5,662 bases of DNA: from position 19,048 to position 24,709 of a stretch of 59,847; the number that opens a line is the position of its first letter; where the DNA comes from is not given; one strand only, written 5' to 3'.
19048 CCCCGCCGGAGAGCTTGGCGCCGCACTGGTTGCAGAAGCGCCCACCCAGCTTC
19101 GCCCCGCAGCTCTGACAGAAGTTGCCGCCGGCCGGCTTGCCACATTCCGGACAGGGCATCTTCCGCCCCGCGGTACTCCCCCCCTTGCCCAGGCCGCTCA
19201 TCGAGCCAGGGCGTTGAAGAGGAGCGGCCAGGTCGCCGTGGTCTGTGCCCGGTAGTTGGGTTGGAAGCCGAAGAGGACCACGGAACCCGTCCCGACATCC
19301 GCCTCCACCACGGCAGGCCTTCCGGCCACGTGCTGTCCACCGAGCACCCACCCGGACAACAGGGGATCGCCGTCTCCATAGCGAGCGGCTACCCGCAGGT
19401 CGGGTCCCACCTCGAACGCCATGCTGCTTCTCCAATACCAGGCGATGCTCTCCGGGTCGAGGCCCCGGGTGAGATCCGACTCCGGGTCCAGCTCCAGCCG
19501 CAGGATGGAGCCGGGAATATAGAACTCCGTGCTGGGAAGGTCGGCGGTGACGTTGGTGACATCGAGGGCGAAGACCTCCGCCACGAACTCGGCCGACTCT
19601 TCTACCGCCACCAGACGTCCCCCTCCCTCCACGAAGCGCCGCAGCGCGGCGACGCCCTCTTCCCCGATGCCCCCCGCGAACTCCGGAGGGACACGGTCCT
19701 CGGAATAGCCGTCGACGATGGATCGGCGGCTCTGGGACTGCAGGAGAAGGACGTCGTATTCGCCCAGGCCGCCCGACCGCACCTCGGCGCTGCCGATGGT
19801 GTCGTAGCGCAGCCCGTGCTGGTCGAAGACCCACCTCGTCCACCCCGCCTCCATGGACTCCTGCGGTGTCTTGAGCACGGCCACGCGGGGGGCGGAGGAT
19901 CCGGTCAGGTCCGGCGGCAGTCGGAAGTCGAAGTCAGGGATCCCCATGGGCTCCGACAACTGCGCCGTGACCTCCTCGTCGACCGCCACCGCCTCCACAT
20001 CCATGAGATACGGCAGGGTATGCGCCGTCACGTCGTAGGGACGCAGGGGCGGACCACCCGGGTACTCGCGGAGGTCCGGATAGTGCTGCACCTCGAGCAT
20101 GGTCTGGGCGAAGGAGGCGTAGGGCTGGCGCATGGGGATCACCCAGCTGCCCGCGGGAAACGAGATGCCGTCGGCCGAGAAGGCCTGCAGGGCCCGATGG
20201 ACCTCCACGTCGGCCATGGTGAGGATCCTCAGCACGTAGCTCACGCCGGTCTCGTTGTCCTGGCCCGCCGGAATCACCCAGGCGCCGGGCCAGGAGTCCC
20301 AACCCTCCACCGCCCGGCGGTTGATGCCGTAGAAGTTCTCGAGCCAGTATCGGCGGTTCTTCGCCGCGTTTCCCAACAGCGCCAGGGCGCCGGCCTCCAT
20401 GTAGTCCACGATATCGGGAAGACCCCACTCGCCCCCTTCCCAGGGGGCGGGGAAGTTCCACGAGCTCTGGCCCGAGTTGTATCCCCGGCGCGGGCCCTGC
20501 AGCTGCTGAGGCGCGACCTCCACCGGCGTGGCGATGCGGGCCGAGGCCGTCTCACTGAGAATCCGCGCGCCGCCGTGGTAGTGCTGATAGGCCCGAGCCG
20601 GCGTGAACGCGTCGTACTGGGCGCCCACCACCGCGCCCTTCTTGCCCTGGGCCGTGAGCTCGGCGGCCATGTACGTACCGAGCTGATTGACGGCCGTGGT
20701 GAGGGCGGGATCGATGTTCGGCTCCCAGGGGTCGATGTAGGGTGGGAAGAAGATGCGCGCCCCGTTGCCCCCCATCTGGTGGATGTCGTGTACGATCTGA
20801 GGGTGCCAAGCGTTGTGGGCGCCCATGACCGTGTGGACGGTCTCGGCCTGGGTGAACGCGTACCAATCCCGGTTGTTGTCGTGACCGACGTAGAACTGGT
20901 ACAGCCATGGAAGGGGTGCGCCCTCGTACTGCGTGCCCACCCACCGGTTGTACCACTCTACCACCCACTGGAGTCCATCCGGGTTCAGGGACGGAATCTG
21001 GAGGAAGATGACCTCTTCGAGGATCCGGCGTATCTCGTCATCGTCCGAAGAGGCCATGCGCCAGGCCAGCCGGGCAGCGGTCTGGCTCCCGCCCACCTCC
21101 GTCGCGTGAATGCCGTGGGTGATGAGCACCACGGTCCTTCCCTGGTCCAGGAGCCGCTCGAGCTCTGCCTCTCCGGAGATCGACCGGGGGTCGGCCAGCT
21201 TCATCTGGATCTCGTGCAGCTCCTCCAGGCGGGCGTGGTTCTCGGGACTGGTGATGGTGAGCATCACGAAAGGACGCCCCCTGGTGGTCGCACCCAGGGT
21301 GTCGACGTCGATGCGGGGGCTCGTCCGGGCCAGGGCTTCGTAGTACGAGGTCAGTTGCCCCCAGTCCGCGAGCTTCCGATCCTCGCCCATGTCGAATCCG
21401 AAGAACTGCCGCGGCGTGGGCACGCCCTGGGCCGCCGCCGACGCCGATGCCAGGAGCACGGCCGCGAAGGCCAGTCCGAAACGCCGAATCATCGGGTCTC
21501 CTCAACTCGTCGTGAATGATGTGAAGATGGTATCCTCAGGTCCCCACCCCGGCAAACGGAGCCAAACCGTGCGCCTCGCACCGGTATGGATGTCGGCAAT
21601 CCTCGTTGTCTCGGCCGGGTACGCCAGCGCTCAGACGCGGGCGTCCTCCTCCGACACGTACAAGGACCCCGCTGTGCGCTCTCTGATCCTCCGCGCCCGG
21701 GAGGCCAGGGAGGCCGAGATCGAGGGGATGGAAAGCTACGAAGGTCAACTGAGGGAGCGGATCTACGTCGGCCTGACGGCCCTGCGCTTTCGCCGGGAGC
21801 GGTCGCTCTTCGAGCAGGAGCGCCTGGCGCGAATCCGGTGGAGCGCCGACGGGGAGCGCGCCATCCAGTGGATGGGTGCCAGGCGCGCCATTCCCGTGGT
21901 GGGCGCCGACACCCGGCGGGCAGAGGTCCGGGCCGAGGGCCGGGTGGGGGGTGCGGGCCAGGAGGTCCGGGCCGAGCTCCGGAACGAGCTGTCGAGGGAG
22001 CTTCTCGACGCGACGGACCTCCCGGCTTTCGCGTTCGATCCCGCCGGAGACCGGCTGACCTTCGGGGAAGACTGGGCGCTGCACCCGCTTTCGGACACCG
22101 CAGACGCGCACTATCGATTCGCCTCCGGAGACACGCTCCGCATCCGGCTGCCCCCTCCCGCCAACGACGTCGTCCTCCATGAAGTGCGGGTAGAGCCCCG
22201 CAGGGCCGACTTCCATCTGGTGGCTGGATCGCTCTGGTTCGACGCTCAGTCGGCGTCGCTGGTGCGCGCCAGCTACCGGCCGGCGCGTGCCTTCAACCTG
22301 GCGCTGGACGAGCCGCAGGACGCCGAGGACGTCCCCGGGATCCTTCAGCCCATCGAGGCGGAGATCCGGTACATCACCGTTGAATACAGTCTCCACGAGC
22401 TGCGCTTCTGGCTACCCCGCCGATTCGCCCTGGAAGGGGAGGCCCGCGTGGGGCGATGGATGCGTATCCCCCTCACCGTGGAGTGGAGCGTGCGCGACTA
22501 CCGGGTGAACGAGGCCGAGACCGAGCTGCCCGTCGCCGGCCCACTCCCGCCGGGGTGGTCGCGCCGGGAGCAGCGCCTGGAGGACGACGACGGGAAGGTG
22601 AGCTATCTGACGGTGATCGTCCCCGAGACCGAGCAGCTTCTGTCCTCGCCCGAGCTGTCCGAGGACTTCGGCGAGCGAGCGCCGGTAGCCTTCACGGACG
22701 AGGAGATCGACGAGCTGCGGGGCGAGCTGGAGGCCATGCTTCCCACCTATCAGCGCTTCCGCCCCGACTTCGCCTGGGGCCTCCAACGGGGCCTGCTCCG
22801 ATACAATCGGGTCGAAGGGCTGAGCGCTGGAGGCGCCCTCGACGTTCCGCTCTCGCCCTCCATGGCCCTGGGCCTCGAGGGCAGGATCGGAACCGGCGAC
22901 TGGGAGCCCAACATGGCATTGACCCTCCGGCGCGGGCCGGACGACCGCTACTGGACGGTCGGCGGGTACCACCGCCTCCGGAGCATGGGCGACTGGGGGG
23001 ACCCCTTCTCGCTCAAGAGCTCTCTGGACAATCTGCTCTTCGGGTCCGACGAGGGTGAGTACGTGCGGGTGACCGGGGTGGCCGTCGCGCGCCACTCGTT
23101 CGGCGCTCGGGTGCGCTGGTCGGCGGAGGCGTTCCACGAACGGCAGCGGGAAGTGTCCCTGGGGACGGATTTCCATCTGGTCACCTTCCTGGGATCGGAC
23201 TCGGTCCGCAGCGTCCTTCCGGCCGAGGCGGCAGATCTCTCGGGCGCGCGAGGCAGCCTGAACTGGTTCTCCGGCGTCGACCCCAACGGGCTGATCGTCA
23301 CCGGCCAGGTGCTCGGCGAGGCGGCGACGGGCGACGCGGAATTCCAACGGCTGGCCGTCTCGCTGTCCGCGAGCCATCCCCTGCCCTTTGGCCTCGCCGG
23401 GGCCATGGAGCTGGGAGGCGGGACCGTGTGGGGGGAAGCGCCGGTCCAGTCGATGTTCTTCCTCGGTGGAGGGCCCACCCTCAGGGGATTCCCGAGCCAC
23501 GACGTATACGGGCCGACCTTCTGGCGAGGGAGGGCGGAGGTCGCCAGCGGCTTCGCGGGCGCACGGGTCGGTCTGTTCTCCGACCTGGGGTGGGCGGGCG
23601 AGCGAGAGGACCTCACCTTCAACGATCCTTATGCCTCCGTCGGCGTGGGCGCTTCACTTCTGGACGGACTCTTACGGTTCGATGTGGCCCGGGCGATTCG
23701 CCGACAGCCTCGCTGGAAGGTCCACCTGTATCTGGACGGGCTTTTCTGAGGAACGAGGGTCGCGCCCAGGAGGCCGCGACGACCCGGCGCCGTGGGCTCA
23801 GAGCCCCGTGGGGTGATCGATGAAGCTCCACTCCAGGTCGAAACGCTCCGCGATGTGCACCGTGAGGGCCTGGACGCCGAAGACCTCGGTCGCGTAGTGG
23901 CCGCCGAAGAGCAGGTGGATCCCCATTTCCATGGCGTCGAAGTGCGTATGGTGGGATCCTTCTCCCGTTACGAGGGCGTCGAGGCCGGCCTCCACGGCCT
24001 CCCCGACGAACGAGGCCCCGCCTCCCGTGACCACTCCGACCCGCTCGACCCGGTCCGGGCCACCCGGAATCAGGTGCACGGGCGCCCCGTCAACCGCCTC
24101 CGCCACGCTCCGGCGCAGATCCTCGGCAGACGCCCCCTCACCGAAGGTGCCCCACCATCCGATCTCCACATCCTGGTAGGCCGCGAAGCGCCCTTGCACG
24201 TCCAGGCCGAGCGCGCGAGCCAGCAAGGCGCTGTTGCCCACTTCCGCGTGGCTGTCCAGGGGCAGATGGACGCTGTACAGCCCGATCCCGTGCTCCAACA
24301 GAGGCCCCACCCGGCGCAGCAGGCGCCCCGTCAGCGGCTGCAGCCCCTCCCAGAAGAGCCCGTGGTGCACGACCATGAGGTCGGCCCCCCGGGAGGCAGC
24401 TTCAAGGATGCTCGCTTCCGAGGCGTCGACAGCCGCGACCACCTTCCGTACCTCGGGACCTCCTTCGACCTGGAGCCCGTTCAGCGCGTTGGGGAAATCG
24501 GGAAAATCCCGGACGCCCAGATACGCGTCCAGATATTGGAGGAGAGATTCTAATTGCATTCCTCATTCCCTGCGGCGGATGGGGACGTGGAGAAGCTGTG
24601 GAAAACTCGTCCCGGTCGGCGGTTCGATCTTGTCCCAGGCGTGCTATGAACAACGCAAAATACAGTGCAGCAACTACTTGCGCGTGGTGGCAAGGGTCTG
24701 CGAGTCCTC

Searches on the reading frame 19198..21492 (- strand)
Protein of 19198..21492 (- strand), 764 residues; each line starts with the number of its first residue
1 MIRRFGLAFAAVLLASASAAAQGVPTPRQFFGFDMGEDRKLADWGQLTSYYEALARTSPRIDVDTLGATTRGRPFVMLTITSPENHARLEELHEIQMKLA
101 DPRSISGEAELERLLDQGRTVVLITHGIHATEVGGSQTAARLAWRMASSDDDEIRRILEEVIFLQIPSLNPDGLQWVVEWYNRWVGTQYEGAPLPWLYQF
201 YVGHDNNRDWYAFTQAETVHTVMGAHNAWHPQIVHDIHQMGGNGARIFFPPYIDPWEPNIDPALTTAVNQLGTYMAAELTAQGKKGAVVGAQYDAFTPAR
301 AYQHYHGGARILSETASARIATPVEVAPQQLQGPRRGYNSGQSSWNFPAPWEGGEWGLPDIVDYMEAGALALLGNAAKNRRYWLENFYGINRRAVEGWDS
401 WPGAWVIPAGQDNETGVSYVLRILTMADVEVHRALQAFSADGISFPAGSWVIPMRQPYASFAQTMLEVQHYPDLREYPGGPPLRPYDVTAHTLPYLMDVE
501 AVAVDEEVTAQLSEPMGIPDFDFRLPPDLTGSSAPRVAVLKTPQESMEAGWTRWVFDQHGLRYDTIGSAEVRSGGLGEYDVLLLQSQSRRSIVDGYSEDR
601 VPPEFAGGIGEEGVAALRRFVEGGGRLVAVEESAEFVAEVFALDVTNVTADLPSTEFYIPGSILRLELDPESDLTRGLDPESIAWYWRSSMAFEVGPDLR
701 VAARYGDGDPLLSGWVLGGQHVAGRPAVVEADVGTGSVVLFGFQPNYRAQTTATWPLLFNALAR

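Call 56: search_protein_families(library=pfam, max_evalue=0.0001, proteins=[window:19198-21492:-])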
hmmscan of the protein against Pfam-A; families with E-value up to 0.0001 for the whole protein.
window:19198-21492:- (764 aa): 1 family
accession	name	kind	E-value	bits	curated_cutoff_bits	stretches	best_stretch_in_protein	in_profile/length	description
PF00246.29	Peptidase_M14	-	8e-18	65.5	21.6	1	48-213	2-136/286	Zinc carboxypeptidase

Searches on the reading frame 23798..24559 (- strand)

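Call 56: search_protein_families(library=pfam, max_evalue=0.0001, proteins=[window:23798-24559:-])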
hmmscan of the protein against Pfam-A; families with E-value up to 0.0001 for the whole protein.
window:23798-24559:- (253 aa): 1 family
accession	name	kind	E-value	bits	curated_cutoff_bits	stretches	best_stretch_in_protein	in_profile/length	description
PF01784.24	DUF34_NIF3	-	4e-60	204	23.4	1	1-248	1-251/256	Duf34/NIF3 (NGG1p interacting factor 3)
